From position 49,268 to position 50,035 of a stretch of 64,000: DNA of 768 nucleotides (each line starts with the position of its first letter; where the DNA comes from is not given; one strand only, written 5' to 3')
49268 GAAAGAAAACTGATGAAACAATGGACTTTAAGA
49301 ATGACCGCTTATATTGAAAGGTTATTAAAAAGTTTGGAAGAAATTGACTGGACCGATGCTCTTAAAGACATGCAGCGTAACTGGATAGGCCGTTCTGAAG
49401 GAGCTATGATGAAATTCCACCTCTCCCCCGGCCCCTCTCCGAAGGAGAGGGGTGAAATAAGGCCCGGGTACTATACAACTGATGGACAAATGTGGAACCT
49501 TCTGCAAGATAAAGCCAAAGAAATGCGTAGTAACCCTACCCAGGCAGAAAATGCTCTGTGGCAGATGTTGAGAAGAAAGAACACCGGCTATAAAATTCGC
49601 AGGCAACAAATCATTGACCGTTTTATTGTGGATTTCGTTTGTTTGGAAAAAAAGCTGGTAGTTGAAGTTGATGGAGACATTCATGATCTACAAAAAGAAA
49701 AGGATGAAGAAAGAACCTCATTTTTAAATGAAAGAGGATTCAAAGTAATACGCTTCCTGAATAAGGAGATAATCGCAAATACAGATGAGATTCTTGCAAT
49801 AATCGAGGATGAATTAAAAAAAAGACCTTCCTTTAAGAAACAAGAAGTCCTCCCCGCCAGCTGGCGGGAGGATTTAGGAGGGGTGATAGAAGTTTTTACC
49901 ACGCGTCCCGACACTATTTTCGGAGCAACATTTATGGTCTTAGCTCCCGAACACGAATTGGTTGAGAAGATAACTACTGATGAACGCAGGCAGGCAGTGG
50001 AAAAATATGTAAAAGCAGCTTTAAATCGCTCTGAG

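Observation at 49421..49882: Complete DUF559 endonuclease domain inserted in frame into the essential leuS gene, bounded by GC-rich hairpins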

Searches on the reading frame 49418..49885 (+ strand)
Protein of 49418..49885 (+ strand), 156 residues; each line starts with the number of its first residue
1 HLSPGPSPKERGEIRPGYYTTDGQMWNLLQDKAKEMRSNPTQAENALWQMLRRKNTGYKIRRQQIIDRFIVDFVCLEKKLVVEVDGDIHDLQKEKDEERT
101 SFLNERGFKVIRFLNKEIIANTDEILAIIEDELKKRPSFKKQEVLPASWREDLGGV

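Call 4: search_protein_families(library=pfam, proteins=[window:49421-49882:+], max_evalue=0.01)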
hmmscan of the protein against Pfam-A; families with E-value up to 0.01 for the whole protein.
window:49421-49882:+ (154 aa): 2 families
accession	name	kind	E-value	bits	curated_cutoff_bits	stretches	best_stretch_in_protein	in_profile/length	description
PF04480.18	DUF559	-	2.6e-35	121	20.6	1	29-132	4-108/109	Protein of unknown function (DUF559)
PF18741.7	MTES_1575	-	7.3e-08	32.8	38.2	1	47-131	6-95/96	REase_MTES_1575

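Call 23: search_protein_representatives(protein=window:49421-49882:+)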
Query: 154 residues. Proteins with E-value up to 0.001 (for the whole library): 23223; up to 1e-10: 9253; up to 1e-30: 40. The best 150 are listed.
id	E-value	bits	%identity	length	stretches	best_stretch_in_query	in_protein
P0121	5.3e-53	195.2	39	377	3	24-128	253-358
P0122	6.3e-44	165.7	56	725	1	3-139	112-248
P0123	2.8e-41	157.1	60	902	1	2-132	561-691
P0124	8.1e-39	149.2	54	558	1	3-154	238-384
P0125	1.5e-38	148.3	55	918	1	4-136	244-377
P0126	2.0e-38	147.8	53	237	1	1-136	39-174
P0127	5.8e-37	143.1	51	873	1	14-153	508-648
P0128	7.8e-36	139.5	40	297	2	17-128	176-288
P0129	6.8e-35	136.4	52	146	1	2-126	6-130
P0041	1.3e-34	135.5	53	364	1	3-134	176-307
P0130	4.1e-34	133.9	50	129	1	9-133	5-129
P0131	9.7e-34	132.7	52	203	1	3-136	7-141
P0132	1.0e-33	132.6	53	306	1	1-135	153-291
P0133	1.3e-33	132.2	51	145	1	6-120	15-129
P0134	1.8e-33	131.8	52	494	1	10-137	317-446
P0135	3.5e-33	130.9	47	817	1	3-154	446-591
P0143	4.9e-32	127.1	57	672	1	1-136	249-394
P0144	5.1e-32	127.1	52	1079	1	1-128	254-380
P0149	1.7e-31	125.4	49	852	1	5-132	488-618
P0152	3.2e-31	124.5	39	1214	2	23-126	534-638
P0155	6.5e-31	123.5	43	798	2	5-135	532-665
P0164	5.9e-30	120.4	51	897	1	11-134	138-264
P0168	1.4e-29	119.1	48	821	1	3-151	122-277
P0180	4.8e-29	117.4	53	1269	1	15-137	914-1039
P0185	9.1e-29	116.5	56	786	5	4-132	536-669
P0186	1.0e-28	116.4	46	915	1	12-145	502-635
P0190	1.7e-28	115.7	42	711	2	7-133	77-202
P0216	2.4e-27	111.9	47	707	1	5-141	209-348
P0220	3.5e-27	111.4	47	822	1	18-134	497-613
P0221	4.2e-27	111.1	48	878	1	7-133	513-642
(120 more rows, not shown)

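Call 24: search_protein_families(library=pfam, proteins=[P0122, P0123, P0124, P0125, P0127, P0135, P0144, P0152, P0180, P0164], max_evalue=0.00001)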
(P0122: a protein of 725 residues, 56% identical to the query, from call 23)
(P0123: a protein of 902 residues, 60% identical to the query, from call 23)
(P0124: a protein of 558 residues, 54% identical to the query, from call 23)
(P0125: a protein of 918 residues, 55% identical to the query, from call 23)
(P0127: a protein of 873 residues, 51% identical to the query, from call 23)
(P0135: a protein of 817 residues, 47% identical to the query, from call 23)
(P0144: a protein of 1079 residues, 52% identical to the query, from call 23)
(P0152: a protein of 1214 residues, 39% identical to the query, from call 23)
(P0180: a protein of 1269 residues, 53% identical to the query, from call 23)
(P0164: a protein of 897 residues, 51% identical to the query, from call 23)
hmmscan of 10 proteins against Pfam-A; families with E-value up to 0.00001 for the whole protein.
P0122 (725 aa): 4 families
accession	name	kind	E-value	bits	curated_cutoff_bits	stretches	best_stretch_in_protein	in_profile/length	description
PF04480.18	DUF559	-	3.1e-32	111.1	20.6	1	138-241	4-108/109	Protein of unknown function (DUF559)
PF17768.7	RecJ_OB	-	9.1e-28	96.9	27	1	615-722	1-107/107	RecJ OB domain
PF01368.27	DHH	-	5.1e-24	85.4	28.1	1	81-389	1-125/125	DHH family, N-terminal domain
PF02272.25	DHHA1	-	2.5e-15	57.2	25.9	1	510-601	5-101/102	DHHA1 domain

P0123 (902 aa): 18 families
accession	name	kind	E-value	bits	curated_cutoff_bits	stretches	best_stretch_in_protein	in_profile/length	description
PF13424.12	TPR_12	-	2.4e-59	197.9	30.1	3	211-284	2-77/77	Tetratricopeptide repeat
PF13374.12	TPR_10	-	7.8e-47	156.5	27.5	4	212-245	2-35/42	Tetratricopeptide repeat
PF00515.34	TPR_1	-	7.5e-45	149.4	27.8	4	172-203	1-32/34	Tetratricopeptide repeat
PF13181.12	TPR_8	-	7.9e-40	132.1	25.7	3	173-203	2-32/34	Tetratricopeptide repeat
PF13176.12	TPR_7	-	1.8e-37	124.6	27.9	1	215-248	2-35/36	Tetratricopeptide repeat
PF04480.18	DUF559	-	9.8e-35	119.2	20.6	1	587-691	3-108/109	Protein of unknown function (DUF559)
PF07719.23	TPR_2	-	1.3e-34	115.8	27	1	172-203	1-32/34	Tetratricopeptide repeat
PF07228.17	SpoIIE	-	1.8e-18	67.6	25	1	704-902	3-191/192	Stage II sporulation protein E (SpoIIE)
PF14938.12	SNAP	-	1e-13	51.8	25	0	214-321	37-144/282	Soluble NSF attachment protein, SNAP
PF13431.12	TPR_17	-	2.6e-13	49.5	24.4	0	172-192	13-33/34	Tetratricopeptide repeat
PF24885.1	TPR_NPHP3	-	2.7e-13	50.3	100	1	195-327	78-218/239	Nephrocystin-3 TPR domain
PF13432.12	TPR_16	-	1.4e-12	48.2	32.7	0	139-200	4-59/65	Tetratricopeptide repeat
PF13174.12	TPR_6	-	1.1e-10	41.8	26.3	0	178-197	6-25/33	Tetratricopeptide repeat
PF13428.12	TPR_14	-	1.9e-09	37.7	23.5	0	139-161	8-30/44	Tetratricopeptide repeat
PF17874.7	TPR_MalT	-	1.8e-07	31.2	45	0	65-236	14-185/336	MalT-like TPR region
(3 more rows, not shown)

P0124 (558 aa): 5 families
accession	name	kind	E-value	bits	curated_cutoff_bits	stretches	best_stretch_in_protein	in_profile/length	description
PF00133.28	tRNA-synt_1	-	1.2e-33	116.9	22.7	1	12-216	1-217/414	tRNA synthetases class I (I, L, M and V)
PF04480.18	DUF559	-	1.5e-32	112.2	20.6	1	264-367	4-108/109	Protein of unknown function (DUF559)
PF13603.12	tRNA-synt_1_2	-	2.6e-23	82.9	25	1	402-472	20-88/185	Leucyl-tRNA synthetase, editing domain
PF09334.17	tRNA-synt_1g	-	2.8e-22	79.5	20.1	1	40-181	7-144/391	tRNA synthetases class I (M)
PF18741.7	MTES_1575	-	1.2e-06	28.9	38.2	1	289-367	11-96/96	REase_MTES_1575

P0125 (918 aa): 6 families
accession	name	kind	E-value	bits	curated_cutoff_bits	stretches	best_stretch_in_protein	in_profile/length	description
PF00133.28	tRNA-synt_1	-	8.9e-44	150.3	22.7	2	13-218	2-219/414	tRNA synthetases class I (I, L, M and V)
PF13603.12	tRNA-synt_1_2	-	4.6e-39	134.3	25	1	414-478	83-147/185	Leucyl-tRNA synthetase, editing domain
PF04480.18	DUF559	-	2.5e-34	117.9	20.6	1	269-374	3-109/109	Protein of unknown function (DUF559)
PF09334.17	tRNA-synt_1g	-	1.3e-28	100.4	20.1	2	40-205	7-181/391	tRNA synthetases class I (M)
PF18741.7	MTES_1575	-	4.3e-08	33.6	38.2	1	285-372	3-95/96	REase_MTES_1575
PF01406.26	tRNA-synt_1e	-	5.7e-07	29.6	27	0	800-854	243-296/301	tRNA synthetases class I (C) catalytic domain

P0127 (873 aa): 15 families
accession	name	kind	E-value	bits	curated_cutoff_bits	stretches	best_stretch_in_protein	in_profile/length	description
PF13424.12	TPR_12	-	4.6e-40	136.1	30.1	3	143-215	2-76/77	Tetratricopeptide repeat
PF00515.34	TPR_1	-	2.4e-29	100.4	27.8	1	184-215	1-32/34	Tetratricopeptide repeat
PF04480.18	DUF559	-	3.7e-28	98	20.6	1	522-626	3-108/109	Protein of unknown function (DUF559)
PF13374.12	TPR_10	-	9.5e-25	86.3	27.5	0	227-255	5-33/42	Tetratricopeptide repeat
PF07719.23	TPR_2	-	1.4e-24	84.6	27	0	184-215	1-32/34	Tetratricopeptide repeat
PF13176.12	TPR_7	-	8.4e-19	66.5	27.9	0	108-138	3-33/36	Tetratricopeptide repeat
PF13181.12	TPR_8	-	6.8e-16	57.4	25.7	0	107-135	4-32/34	Tetratricopeptide repeat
PF07228.17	SpoIIE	-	1e-15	58.7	25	1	648-873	2-191/192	Stage II sporulation protein E (SpoIIE)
PF17874.7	TPR_MalT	-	4.6e-13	49.6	45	1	65-248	3-185/336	MalT-like TPR region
PF14938.12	SNAP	-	1.8e-11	44.5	25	1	220-285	109-176/282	Soluble NSF attachment protein, SNAP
PF13432.12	TPR_16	-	4.2e-09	37.1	32.7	0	231-291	4-58/65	Tetratricopeptide repeat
PF13174.12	TPR_6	-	3.3e-07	31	26.3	0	230-249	6-25/33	Tetratricopeptide repeat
PF13428.12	TPR_14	-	3.4e-07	30.7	23.5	0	108-132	5-29/44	Tetratricopeptide repeat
PF18741.7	MTES_1575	-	6.8e-07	29.7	38.2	1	547-624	10-94/96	REase_MTES_1575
PF13414.12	TPR_11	-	1.1e-06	28.6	26.8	0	191-215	1-25/42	TPR repeat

P0135 (817 aa): 3 families
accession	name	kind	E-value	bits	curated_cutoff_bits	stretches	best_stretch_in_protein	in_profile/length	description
PF04480.18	DUF559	-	3e-28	98.3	20.6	1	472-575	4-108/109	Protein of unknown function (DUF559)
PF00027.35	cNMP_binding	-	2.9e-21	75.7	27.5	1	242-322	4-89/89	Cyclic nucleotide-binding domain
PF07228.17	SpoIIE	-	1.2e-12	48.6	25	0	592-649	3-58/192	Stage II sporulation protein E (SpoIIE)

P0144 (1079 aa): 7 families
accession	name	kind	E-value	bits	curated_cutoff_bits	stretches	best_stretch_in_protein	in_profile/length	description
PF13603.12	tRNA-synt_1_2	-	1.7e-55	187.8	25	1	387-512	21-145/185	Leucyl-tRNA synthetase, editing domain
PF00133.28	tRNA-synt_1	-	6.7e-53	180.4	22.7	2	13-238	2-226/414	tRNA synthetases class I (I, L, M and V)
PF09334.17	tRNA-synt_1g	-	2.3e-32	112.7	20.1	1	48-238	7-219/391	tRNA synthetases class I (M)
PF04480.18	DUF559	-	2.9e-32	111.2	20.6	1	283-384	6-108/109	Protein of unknown function (DUF559)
PF08264.19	Anticodon_1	-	6.7e-21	75.1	25.1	1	975-1040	71-144/148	Anticodon-binding domain of tRNA ligase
PF00293.34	NUDIX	-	2.1e-10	41.2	21.1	1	520-643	2-126/134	NUDIX domain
PF18741.7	MTES_1575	-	3.3e-07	30.7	38.2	1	298-384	5-96/96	REase_MTES_1575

P0152 (1214 aa): 4 families
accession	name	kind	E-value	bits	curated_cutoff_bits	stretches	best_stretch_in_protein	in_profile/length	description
PF04480.18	DUF559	-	2.8e-64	214.2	20.6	2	1072-1177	4-107/109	Protein of unknown function (DUF559)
PF07669.17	Eco57I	-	4e-36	125.1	25.3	1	709-1001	3-171/171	Eco57I restriction-modification methylase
PF18741.7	MTES_1575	-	2.8e-15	56.6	38.2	1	560-643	8-95/96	REase_MTES_1575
PF02384.22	N6_Mtase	-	2.8e-09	37.2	20.4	0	348-445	3-66/311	N-6 DNA Methylase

P0180 (1269 aa): 7 families
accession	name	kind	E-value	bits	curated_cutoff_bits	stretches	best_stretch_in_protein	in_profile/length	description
PF04480.18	DUF559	-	8.9e-34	116.1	20.6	1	927-1034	3-108/109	Protein of unknown function (DUF559)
PF07495.19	Y_Y_Y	-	7.5e-15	55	26.6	1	602-658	2-59/65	Y_Y_Y domain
PF13426.13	PAS_9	-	1.1e-14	55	27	1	733-834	2-102/103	PAS domain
PF07228.17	SpoIIE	-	5.7e-14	52.9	25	1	1048-1268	3-190/192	Stage II sporulation protein E (SpoIIE)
PF07494.17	Reg_prop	-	1.8e-10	40.2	20.4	0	207-230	1-24/24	Two component regulator propeller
PF08448.16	PAS_4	-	1.3e-07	32.2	23.1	1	733-837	6-109/110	PAS fold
PF08447.18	PAS_3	-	4.2e-06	27.4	25.6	0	747-827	4-86/89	PAS fold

P0164 (897 aa): 4 families
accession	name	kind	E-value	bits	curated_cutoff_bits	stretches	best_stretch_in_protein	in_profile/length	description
PF13603.12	tRNA-synt_1_2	-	1.4e-49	168.6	25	1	2-125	25-146/185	Leucyl-tRNA synthetase, editing domain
PF04480.18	DUF559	-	1.7e-31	108.8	20.6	1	156-261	4-107/109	Protein of unknown function (DUF559)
PF08264.19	Anticodon_1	-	9.5e-19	68.2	25.1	1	748-860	5-144/148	Anticodon-binding domain of tRNA ligase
PF00133.28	tRNA-synt_1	-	4.6e-10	39.3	22.7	1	655-684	372-401/414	tRNA synthetases class I (I, L, M and V)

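Call 25: search_protein_families(library=pfam, proteins=[P0143, P0149, P0155, P0168, P0185, P0186, P0190, P0216, P0220, P0221], max_evalue=0.00001)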
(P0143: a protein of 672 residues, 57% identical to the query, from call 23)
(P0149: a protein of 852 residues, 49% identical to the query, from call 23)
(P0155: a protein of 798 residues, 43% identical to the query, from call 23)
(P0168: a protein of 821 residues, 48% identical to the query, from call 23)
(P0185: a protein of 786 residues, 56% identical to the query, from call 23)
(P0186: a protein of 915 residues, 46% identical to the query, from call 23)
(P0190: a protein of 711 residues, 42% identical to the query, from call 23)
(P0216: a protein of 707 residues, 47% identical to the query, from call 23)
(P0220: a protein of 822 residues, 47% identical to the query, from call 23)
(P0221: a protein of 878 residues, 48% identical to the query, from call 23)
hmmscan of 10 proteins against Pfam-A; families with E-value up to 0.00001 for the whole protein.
P0143 (672 aa): 6 families
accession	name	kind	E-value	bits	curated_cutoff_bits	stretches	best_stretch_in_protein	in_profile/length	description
PF13603.12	tRNA-synt_1_2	-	8.7e-43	146.4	25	1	400-513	20-146/185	Leucyl-tRNA synthetase, editing domain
PF00133.28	tRNA-synt_1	-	1.1e-31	110.5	22.7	1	24-228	1-217/414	tRNA synthetases class I (I, L, M and V)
PF04480.18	DUF559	-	8.5e-31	106.5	20.6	1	278-390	8-108/109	Protein of unknown function (DUF559)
PF09334.17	tRNA-synt_1g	-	2.6e-22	79.6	20.1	1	52-194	7-145/391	tRNA synthetases class I (M)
PF00293.34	NUDIX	-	5.2e-15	56.1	21.1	1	526-643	2-118/134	NUDIX domain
PF18741.7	MTES_1575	-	7.9e-07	29.5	38.2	1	313-390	12-96/96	REase_MTES_1575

P0149 (852 aa): 6 families
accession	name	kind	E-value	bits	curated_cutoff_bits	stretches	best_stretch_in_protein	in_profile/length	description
PF04480.18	DUF559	-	7.7e-32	109.8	20.6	1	516-618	7-108/109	Protein of unknown function (DUF559)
PF13424.12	TPR_12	-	2.2e-19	69.8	30.1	1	195-259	11-77/77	Tetratricopeptide repeat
PF07228.17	SpoIIE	-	4.3e-17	63.1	25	2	736-851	77-190/192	Stage II sporulation protein E (SpoIIE)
PF13181.12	TPR_8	-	1.2e-13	50.5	25.7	0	65-97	1-33/34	Tetratricopeptide repeat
PF18741.7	MTES_1575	-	4.8e-08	33.4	38.2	1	537-618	10-96/96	REase_MTES_1575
PF07719.23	TPR_2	-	6e-08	32.7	27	0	312-333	6-27/34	Tetratricopeptide repeat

P0155 (798 aa): 6 families
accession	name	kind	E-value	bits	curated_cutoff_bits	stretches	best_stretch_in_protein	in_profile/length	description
PF04480.18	DUF559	-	6.7e-34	116.5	20.6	1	557-662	5-108/109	Protein of unknown function (DUF559)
PF13424.12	TPR_12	-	3.9e-22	78.7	30.1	1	157-226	7-77/77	Tetratricopeptide repeat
PF07228.17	SpoIIE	-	1.2e-15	58.5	25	1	679-797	75-190/192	Stage II sporulation protein E (SpoIIE)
PF07719.23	TPR_2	-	1.3e-10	41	27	0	239-264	6-31/34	Tetratricopeptide repeat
PF00515.34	TPR_1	-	3.8e-08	33.2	27.8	0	239-263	6-30/34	Tetratricopeptide repeat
PF13374.12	TPR_10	-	6.8e-08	32.7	27.5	0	240-266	8-34/42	Tetratricopeptide repeat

P0168 (821 aa): 4 families
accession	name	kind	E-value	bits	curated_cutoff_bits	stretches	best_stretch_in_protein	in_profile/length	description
PF13603.12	tRNA-synt_1_2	-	9.4e-49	165.9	25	1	282-446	22-184/185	Leucyl-tRNA synthetase, editing domain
PF04480.18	DUF559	-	3.6e-29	101.3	20.6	1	153-258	5-108/109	Protein of unknown function (DUF559)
PF00133.28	tRNA-synt_1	-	2.3e-14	53.4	22.7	0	769-796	374-401/414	tRNA synthetases class I (I, L, M and V)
PF18741.7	MTES_1575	-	3.6e-06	27.4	38.2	0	177-258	11-96/96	REase_MTES_1575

P0185 (786 aa): 4 families
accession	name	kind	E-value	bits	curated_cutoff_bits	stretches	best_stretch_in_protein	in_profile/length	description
PF01204.24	Trehalase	-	2.6e-124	416.3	21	2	22-427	2-452/512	Trehalase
PF04480.18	DUF559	-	3.1e-31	107.9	20.6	1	562-669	2-108/109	Protein of unknown function (DUF559)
PF22422.2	MGH1-like_GH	-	1.4e-13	51.7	27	1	124-423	7-314/356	Mannosylglycerate hydrolase MGH1-like glycoside hydrolase domain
PF03200.22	Glyco_hydro_63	-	7e-07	28.8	22.4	0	286-348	250-314/492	Glycosyl hydrolase family 63 C-terminal domain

P0186 (915 aa): 12 families
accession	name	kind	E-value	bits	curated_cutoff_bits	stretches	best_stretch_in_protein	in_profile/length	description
PF13424.12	TPR_12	-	1.8e-40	137.4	30.1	3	77-147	3-75/77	Tetratricopeptide repeat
PF04480.18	DUF559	-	5.7e-33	113.5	20.6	1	517-622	2-108/109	Protein of unknown function (DUF559)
PF00515.34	TPR_1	-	3.1e-25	87.3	27.8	0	78-106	2-30/34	Tetratricopeptide repeat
PF13374.12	TPR_10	-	2.8e-22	78.4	27.5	0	37-69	2-34/42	Tetratricopeptide repeat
PF07719.23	TPR_2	-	7.6e-22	76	27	0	37-65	1-29/34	Tetratricopeptide repeat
PF13181.12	TPR_8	-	5.1e-18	64.1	25.7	0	37-66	1-30/34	Tetratricopeptide repeat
PF13176.12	TPR_7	-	2.3e-14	52.6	27.9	0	39-66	1-28/36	Tetratricopeptide repeat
PF07228.17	SpoIIE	-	2.9e-14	53.9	25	1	811-915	90-191/192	Stage II sporulation protein E (SpoIIE)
PF17874.7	TPR_MalT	-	3.2e-13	50.1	45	1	127-305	11-189/336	MalT-like TPR region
PF13428.12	TPR_14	-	2e-08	34.6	23.5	0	39-65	3-29/44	Tetratricopeptide repeat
PF18741.7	MTES_1575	-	1.3e-07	32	38.2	1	543-622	10-96/96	REase_MTES_1575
PF14938.12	SNAP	-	6.6e-06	26.2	25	0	124-265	42-183/282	Soluble NSF attachment protein, SNAP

P0190 (711 aa): 3 families
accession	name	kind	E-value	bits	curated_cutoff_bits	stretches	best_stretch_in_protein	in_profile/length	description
PF18135.7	Type_ISP_C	-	1.9e-85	287.4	25.9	1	327-711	1-310/342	Type ISP C-terminal specificity domain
PF04480.18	DUF559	-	1.7e-44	150.6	20.6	2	95-201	2-108/109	Protein of unknown function (DUF559)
PF18741.7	MTES_1575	-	2.5e-08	34.3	38.2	1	124-201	12-96/96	REase_MTES_1575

P0216 (707 aa): 3 families
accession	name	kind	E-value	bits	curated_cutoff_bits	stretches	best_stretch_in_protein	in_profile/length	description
PF13382.11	Adenine_deam_C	-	1e-59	201.2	27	1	539-704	1-168/169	Adenine deaminase C-terminal domain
PF01979.26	Amidohydro_1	-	1.3e-38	133.6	25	2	46-195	1-167/345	Amidohydrolase family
PF04480.18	DUF559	-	5.3e-35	120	20.6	1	233-339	4-108/109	Protein of unknown function (DUF559)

P0220 (822 aa): 4 families
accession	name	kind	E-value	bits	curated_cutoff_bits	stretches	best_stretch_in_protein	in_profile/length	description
PF04480.18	DUF559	-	3.8e-36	123.7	20.6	1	506-611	2-108/109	Protein of unknown function (DUF559)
PF18135.7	Type_ISP_C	-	1.6e-22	80.5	25.9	1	706-821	1-117/342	Type ISP C-terminal specificity domain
PF18741.7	MTES_1575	-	9.7e-08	32.4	38.2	1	530-609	8-94/96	REase_MTES_1575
PF02384.22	N6_Mtase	-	2.6e-06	27.4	20.4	0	163-235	5-64/311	N-6 DNA Methylase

P0221 (878 aa): 11 families
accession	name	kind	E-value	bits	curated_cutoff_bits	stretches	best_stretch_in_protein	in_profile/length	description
PF13424.12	TPR_12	-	2.2e-34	117.9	30.1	2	205-278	2-77/77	Tetratricopeptide repeat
PF04480.18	DUF559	-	2.7e-34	117.7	20.6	1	535-641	4-108/109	Protein of unknown function (DUF559)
PF07719.23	TPR_2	-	3.6e-20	70.8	27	0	248-276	3-31/34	Tetratricopeptide repeat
PF13374.12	TPR_10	-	5.3e-20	71.2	27.5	0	205-235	1-31/42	Tetratricopeptide repeat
PF00515.34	TPR_1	-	2.7e-18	65.4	27.8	0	206-236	1-31/34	Tetratricopeptide repeat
PF07228.17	SpoIIE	-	5.4e-15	56.3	25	1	776-877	93-190/192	Stage II sporulation protein E (SpoIIE)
PF17874.7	TPR_MalT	-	4.2e-12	46.4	45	1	176-347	11-182/336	MalT-like TPR region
PF13181.12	TPR_8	-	5.8e-10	39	25.7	0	207-238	2-33/34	Tetratricopeptide repeat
PF13176.12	TPR_7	-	1.3e-07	31.6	27.9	0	249-277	2-30/36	Tetratricopeptide repeat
PF18741.7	MTES_1575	-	9.8e-07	29.2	38.2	1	562-640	12-95/96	REase_MTES_1575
PF10516.15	SHNi-TPR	-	2.5e-06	27.3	21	0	248-279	3-34/38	SHNi-TPR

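Call 84: search_protein_families(library=pfam, proteins=[window:49418-49885:+], max_evalue=1)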
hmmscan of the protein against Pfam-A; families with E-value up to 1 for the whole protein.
window:49418-49885:+ (156 aa): 4 families
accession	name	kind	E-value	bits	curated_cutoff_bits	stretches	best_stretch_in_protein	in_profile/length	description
PF04480.18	DUF559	-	2.7e-35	121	20.6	1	30-133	4-108/109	Protein of unknown function (DUF559)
PF18741.7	MTES_1575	-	7.6e-08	32.8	38.2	1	48-132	6-95/96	REase_MTES_1575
PF09612.15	HtrL_YibB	-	0.042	13.9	24.1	1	59-141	21-101/267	Bacterial protein of unknown function (HtrL_YibB)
PF23768.1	DUF7167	-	0.079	13.5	24.4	0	82-105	20-41/60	Domain of unknown function (DUF7167)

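Call 85: search_protein_families(library=ncbifam, proteins=[window:49418-49885:+], max_evalue=0.001)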
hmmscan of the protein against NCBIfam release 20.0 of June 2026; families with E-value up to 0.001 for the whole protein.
window:49418-49885:+ (156 aa): 1 family
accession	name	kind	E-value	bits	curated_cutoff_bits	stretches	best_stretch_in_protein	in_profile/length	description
NF007294.0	PRK09767.1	equivalog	7.4e-24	84.1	218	1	29-136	5-113/117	DUF559 domain-containing protein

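Call 86: search_protein_families(library=padloc, proteins=[window:49418-49885:+], max_evalue=0.001)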
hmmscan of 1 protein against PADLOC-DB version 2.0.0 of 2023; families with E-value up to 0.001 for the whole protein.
window:49418-49885:+ (156 aa): 0 families
